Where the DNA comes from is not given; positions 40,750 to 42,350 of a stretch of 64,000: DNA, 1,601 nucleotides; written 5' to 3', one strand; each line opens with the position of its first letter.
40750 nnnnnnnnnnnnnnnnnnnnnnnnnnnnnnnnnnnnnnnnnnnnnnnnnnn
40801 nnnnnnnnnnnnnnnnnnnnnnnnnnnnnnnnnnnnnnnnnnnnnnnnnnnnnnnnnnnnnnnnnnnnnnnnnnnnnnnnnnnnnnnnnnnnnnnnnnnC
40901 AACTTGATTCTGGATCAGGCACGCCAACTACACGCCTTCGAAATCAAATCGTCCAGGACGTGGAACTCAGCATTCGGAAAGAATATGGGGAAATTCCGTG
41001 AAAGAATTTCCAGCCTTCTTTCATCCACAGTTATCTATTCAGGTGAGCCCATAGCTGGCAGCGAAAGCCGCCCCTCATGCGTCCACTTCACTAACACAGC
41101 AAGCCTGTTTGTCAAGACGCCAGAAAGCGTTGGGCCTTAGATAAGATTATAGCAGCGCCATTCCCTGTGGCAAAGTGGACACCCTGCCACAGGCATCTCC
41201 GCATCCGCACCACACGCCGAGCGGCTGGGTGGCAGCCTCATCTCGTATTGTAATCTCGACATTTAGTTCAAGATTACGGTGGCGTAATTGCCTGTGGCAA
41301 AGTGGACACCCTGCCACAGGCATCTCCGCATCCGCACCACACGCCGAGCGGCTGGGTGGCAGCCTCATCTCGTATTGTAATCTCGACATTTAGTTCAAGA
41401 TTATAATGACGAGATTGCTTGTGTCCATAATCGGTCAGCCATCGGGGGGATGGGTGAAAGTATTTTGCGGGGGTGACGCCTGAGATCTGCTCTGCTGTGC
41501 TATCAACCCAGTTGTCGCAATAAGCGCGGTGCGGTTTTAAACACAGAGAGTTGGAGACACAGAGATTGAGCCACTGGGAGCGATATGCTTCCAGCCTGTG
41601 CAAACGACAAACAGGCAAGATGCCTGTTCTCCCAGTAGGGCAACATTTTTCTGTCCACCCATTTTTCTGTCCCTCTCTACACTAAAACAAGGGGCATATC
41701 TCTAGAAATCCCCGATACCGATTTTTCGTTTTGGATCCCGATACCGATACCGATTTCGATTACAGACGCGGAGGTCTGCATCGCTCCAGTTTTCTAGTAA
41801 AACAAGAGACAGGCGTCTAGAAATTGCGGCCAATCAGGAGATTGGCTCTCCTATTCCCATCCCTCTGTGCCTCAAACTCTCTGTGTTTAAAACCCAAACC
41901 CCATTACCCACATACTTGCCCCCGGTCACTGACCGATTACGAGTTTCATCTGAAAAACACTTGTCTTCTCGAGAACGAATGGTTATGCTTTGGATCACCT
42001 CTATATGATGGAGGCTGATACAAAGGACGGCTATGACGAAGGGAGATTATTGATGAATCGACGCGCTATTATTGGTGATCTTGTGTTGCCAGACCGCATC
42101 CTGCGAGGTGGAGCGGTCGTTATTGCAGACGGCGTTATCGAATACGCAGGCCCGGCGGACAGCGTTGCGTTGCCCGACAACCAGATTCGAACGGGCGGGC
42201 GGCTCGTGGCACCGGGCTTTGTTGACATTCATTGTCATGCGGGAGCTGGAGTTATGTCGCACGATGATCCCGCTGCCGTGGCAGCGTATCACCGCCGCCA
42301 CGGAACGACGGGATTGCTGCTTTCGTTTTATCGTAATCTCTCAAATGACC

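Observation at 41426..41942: ~520-bp non-coding element with nested inverted repeats and internal iterated motifs (MITE or structured ncRNA candidate)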

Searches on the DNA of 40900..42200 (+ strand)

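Call 6: search_rna_families(source=window, start=40900, end=42200, threshold=evalue, max_evalue=1)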
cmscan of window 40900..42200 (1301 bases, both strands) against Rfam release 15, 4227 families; matches with E-value up to 1: 1.
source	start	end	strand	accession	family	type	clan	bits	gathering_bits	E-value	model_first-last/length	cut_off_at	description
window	41281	41329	-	RF03862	MIR5274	Gene; miRNA;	-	21.2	100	0.22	1-95/95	no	MIR5274 microRNA precursor family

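Call 69: search_dna_similar(query=window:41427-41940:+, collection=plasmids, mode=distant, max_evalue=0.001)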
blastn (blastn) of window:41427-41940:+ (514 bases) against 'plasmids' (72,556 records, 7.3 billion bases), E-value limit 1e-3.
No match.

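Call 70: search_dna_similar(query=window:41427-41940:+, collection=phages, mode=distant, max_evalue=0.001)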
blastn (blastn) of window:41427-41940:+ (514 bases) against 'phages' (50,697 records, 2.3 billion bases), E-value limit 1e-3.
No match.
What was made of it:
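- Closest known: Bacterial MITEs. Different: No sequence similarity was found to any plasmid or phage record (calls 69, 70).
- Tried and rejected: Plasmid and phage BLASTN in distant mode gave no match (calls 69, 70).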

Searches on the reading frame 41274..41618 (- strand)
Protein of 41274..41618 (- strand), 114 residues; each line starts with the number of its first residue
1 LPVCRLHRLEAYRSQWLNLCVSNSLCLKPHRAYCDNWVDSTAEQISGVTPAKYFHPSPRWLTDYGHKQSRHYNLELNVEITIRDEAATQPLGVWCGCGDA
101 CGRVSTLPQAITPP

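Call 80: search_protein_families(library=pfam, proteins=[window:41274-41618:-], max_evalue=0.1)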
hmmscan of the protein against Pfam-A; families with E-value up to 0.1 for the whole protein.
window:41274-41618:- (114 aa): 0 families
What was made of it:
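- Checked: The three that were scanned (114, 64 and 51 codons) match no Pfam family (call 80).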
